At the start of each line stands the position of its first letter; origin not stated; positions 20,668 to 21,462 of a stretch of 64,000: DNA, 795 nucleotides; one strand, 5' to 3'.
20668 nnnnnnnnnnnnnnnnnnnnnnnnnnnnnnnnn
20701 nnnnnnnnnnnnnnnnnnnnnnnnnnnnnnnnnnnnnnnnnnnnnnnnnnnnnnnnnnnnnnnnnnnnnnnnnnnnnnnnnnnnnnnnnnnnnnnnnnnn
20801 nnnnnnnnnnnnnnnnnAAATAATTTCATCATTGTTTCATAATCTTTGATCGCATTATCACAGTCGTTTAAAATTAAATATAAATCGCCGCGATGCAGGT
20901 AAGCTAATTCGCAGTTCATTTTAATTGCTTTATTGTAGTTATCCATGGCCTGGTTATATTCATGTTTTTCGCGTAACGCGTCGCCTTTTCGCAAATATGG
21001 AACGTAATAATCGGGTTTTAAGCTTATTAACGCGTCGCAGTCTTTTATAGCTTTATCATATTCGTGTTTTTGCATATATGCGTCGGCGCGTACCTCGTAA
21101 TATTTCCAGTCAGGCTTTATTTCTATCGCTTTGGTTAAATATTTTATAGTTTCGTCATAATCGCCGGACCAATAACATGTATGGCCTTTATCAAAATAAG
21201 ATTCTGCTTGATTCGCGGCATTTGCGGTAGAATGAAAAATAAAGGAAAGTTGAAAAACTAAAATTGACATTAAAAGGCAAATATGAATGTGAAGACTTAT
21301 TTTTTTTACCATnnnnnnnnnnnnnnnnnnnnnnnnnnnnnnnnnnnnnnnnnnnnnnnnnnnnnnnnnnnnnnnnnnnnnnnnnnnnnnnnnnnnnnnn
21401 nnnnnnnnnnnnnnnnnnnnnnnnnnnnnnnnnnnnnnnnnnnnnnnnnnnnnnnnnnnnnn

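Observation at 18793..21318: Secreted TPR-orthocaspase split by a single in-frame TAA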

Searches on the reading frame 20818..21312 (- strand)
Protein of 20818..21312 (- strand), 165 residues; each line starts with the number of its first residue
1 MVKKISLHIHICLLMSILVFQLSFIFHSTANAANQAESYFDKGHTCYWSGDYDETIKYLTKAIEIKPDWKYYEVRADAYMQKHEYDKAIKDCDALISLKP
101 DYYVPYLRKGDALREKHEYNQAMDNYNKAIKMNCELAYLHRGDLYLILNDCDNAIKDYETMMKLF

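Call 19: find_encoding_contigs(protein=window:20818-21312:-, flank=1000, max_places=10)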
Protein window:20818-21312:- (165 aa): 1 contig read that carries it; 1 place shown.
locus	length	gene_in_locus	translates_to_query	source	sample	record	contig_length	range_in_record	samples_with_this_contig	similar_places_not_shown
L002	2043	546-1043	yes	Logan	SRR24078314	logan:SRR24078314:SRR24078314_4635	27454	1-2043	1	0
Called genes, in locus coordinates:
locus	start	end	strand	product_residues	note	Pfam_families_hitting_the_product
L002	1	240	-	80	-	?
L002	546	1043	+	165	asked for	PF25575:TPR_BSK1_C (faint), PF13371:TPR_9 (faint), PF13424:TPR_12 (faint), PF00515:TPR_1 (weak), PF07719:TPR_2 (faint), PF13181:TPR_8 (faint), PF13414:TPR_11 (faint), PF13428:TPR_14 (faint), +2 more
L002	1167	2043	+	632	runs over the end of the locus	PF00515:TPR_1, PF07719:TPR_2, PF13432:TPR_16, PF13414:TPR_11, PF00515:TPR_1, PF13181:TPR_8, PF13414:TPR_11, PF00656:Peptidase_C14, +16 more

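Call 20: search_protein_families(library=pfam, proteins=[window:20818-21312:-], max_evalue=1)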
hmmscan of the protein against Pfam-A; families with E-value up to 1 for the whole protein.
window:20818-21312:- (165 aa): 25 families
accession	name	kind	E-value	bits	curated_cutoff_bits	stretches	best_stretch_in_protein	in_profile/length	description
PF00515.34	TPR_1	-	1.1e-22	79.3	27.8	4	36-68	1-33/34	Tetratricopeptide repeat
PF07719.23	TPR_2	-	2.8e-19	68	27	3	70-102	2-34/34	Tetratricopeptide repeat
PF13181.12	TPR_8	-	3.7e-18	64.5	25.7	4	36-68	1-33/34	Tetratricopeptide repeat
PF13414.12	TPR_11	-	2.9e-14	52.9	26.8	3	110-140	1-31/42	TPR repeat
PF13424.12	TPR_12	-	2.4e-09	37.7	30.1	2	36-65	3-32/77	Tetratricopeptide repeat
PF13432.12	TPR_16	-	2.7e-09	37.8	32.7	2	107-158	1-54/65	Tetratricopeptide repeat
PF13428.12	TPR_14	-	9.4e-08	32.5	23.5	1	72-111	4-43/44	Tetratricopeptide repeat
PF14559.12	TPR_19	-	1.5e-06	28.9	25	2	49-101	4-57/68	Tetratricopeptide repeat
PF13371.12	TPR_9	-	9.9e-06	25.9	35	1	78-128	4-54/73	Tetratricopeptide repeat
PF25575.1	TPR_BSK1_C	-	1.2e-05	25.6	42.2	2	108-159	47-101/118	Serine/threonine-protein kinase BSK1-like, TPR repeats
PF13174.12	TPR_6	-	8.4e-05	23.4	26.3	0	35-64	6-28/33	Tetratricopeptide repeat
PF14853.12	Fis1_TPR_C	-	0.00065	20.3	25.3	0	46-70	11-35/53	Fis1 C-terminal tetratricopeptide repeat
PF09976.15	TPR_21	-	0.0015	18.7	25.5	0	56-131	96-174/193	Tetratricopeptide repeat-like domain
PF25062.1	ARM_TT21_N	-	0.0024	18.1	40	1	30-153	94-220/222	Tetratricopeptide repeat protein 21 N-terminal ARM repeat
PF25064.1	ARM_TT21_5th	-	0.0029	18.3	27.8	1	76-131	8-63/117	TT21 fifth ARM repeats domain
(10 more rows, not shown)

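Call 26: list_cluster_members(proteins=[P0001, window:20818-21312:-, window:18796-20691:-])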
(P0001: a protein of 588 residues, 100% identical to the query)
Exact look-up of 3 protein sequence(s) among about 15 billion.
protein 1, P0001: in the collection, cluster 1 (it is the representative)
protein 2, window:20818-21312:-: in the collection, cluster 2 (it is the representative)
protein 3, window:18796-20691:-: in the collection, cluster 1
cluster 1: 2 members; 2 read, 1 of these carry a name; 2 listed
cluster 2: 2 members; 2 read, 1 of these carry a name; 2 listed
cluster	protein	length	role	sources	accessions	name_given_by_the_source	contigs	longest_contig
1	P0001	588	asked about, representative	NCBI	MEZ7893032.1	MAG: tetratricopeptide repeat protein [Candidatus Wallbacteria bacterium]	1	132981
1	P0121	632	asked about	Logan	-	-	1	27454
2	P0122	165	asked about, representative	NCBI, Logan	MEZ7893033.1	MAG: tetratricopeptide repeat protein [Candidatus Wallbacteria bacterium]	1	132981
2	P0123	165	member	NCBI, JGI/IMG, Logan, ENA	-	-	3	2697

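Call 28: find_encoding_contigs(protein=P0123, flank=5000, max_places=10)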
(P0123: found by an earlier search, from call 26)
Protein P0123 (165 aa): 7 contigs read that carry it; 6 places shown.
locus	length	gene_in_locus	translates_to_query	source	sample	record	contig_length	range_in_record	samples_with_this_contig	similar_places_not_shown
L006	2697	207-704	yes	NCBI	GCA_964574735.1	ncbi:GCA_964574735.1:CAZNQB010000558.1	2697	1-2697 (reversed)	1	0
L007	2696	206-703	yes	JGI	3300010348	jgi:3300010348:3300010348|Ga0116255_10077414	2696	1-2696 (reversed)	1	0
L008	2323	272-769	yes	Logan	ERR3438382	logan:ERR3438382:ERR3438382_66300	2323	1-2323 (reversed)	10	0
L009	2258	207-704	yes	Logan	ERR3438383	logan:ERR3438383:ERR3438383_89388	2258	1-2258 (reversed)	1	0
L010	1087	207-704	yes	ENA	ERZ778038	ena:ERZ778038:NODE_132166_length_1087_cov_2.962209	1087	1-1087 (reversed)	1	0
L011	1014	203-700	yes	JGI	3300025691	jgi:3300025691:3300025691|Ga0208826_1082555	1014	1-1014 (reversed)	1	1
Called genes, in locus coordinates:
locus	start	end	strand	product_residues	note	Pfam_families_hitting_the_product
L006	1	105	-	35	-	?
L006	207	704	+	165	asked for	PF25575:TPR_BSK1_C (faint), PF13371:TPR_9 (faint), PF13424:TPR_12 (faint), PF00515:TPR_1 (weak), PF07719:TPR_2 (faint), PF13181:TPR_8 (faint), PF13414:TPR_11 (faint), PF13428:TPR_14 (faint), +2 more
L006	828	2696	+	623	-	?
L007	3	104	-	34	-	?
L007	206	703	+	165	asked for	PF25575:TPR_BSK1_C (faint), PF13371:TPR_9 (faint), PF13424:TPR_12 (faint), PF00515:TPR_1 (weak), PF07719:TPR_2 (faint), PF13181:TPR_8 (faint), PF13414:TPR_11 (faint), PF13428:TPR_14 (faint), +2 more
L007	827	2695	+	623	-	?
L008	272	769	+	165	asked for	PF25575:TPR_BSK1_C (faint), PF13371:TPR_9 (faint), PF13424:TPR_12 (faint), PF00515:TPR_1 (weak), PF07719:TPR_2 (faint), PF13181:TPR_8 (faint), PF13414:TPR_11 (faint), PF13428:TPR_14 (faint), +2 more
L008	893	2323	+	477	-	?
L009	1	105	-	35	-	?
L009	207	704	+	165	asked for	PF25575:TPR_BSK1_C (faint), PF13371:TPR_9 (faint), PF13424:TPR_12 (faint), PF00515:TPR_1 (weak), PF07719:TPR_2 (faint), PF13181:TPR_8 (faint), PF13414:TPR_11 (faint), PF13428:TPR_14 (faint), +2 more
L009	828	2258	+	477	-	?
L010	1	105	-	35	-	?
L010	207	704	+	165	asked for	PF25575:TPR_BSK1_C (faint), PF13371:TPR_9 (faint), PF13424:TPR_12 (faint), PF00515:TPR_1 (weak), PF07719:TPR_2 (faint), PF13181:TPR_8 (faint), PF13414:TPR_11 (faint), PF13428:TPR_14 (faint), +2 more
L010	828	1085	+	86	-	?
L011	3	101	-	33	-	?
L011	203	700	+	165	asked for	PF25575:TPR_BSK1_C (faint), PF13371:TPR_9 (faint), PF13424:TPR_12 (faint), PF00515:TPR_1 (weak), PF07719:TPR_2 (faint), PF13181:TPR_8 (faint), PF13414:TPR_11 (faint), PF13428:TPR_14 (faint), +2 more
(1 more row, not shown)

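Call 40: find_homologous_proteins(query=P0122, max_evalue=1e-10)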
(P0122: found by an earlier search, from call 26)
Query P0122 (165 aa): 4 proteins with E <= 1e-10 among 113 candidates.
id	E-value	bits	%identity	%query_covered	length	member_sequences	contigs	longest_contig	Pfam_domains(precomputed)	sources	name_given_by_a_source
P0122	9.3e-108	375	100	100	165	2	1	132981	PF14559.13,PF25575.1,PF13414.13,PF13371.13,PF00515.35,PF13424.13,PF13432.13,PF13428.13,PF13181.13,PF07719.24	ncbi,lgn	ncbi:MAG: tetratricopeptide repeat protein [Candidatus Wallbacteria bacterium]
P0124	1.8e-16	78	27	76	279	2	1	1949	PF25063.1,PF13431.13,PF23914.2,PF13414.13,PF13176.13,PF13428.13,PF13374.13,PF14559.13,PF25575.1,PF10516.16,PF13371.13,PF00515.35,PF12895.14,PF13424.13,PF21033.5,PF13432.13,PF13181.13,PF07719.24,PF13174.13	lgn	-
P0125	2.1e-11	62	34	72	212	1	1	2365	PF25063.1,PF13431.13,PF13414.13,PF13428.13,PF14559.13,PF10516.16,PF13371.13,PF00515.35,PF13424.13,PF21033.5,PF13432.13,PF13181.13,PF07719.24,PF13174.13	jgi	jgi:tetratricopeptide (TPR) repeat protein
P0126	3.2e-11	61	39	59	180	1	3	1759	PF25575.1,PF13431.13,PF13414.13,PF13371.13,PF00515.35,PF13424.13,PF13181.13,PF07719.24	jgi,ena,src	jgi:tetratricopeptide (TPR) repeat protein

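Call 42: search_protein_families(library=padloc, proteins=[window:20818-21312:-], max_evalue=0.001)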
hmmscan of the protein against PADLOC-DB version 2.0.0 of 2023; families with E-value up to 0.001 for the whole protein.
window:20818-21312:- (165 aa): 0 families

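Call 43: search_protein_families(library=ncbifam, proteins=[window:20818-21312:-], max_evalue=0.001)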
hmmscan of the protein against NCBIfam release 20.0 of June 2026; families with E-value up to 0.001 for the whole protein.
window:20818-21312:- (165 aa): 11 families
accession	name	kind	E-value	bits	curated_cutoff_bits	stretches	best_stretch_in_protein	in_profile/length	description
TIGR00990.1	3a0801s09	subfamily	2.1e-14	53.1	757.25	2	34-123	125-214/615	mitochondrial import receptor subunit TOM70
NF040959.1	MamA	equivalog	1.6e-11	44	200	1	30-141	65-177/204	magnetosome protein MamA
TIGR02917.1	PEP_TPR_lipo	equivalog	6.1e-10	37.6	312.2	1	29-161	390-525/899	XrtA/PEP-CTERM system TPR-repeat protein PrsT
NF047371.1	FlcA_CTERM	equivalog_domain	3.8e-09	35.6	300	1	3-152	89-242/646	periplasmic flagellar collar protein FlcA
TIGR02521.1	type_IV_pilW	equivalog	3.1e-07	30.2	154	1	76-134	38-96/234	type IV pilus biogenesis/stability protein PilW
NF053607.1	CHU_0125_OmpA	equivalog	1.3e-06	27.3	620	1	26-164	9-148/639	CHU_0125 family OmpA-like outer membrane integrity protein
NF047558.1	TPR_END_plus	domain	2.3e-06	27.4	32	0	49-70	12-33/56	TPR end-of-group domain-containing protein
TIGR02552.1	LcrH_SycD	equivalog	6e-06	26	104.8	1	34-133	16-116/136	SycD/LcrH family type III secretion system chaperone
NF011886.0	PRK15359.1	equivalog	0.0001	22.1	146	1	35-135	23-124/144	type III secretion system chaperone protein SscB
NF008391.2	PRK11189.1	equivalog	0.00027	20.6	250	1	31-129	60-159/297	lipoprotein NlpI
NF007302.0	PRK09782.1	equivalog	0.00033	18.8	1223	1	46-129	589-672/990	phage receptor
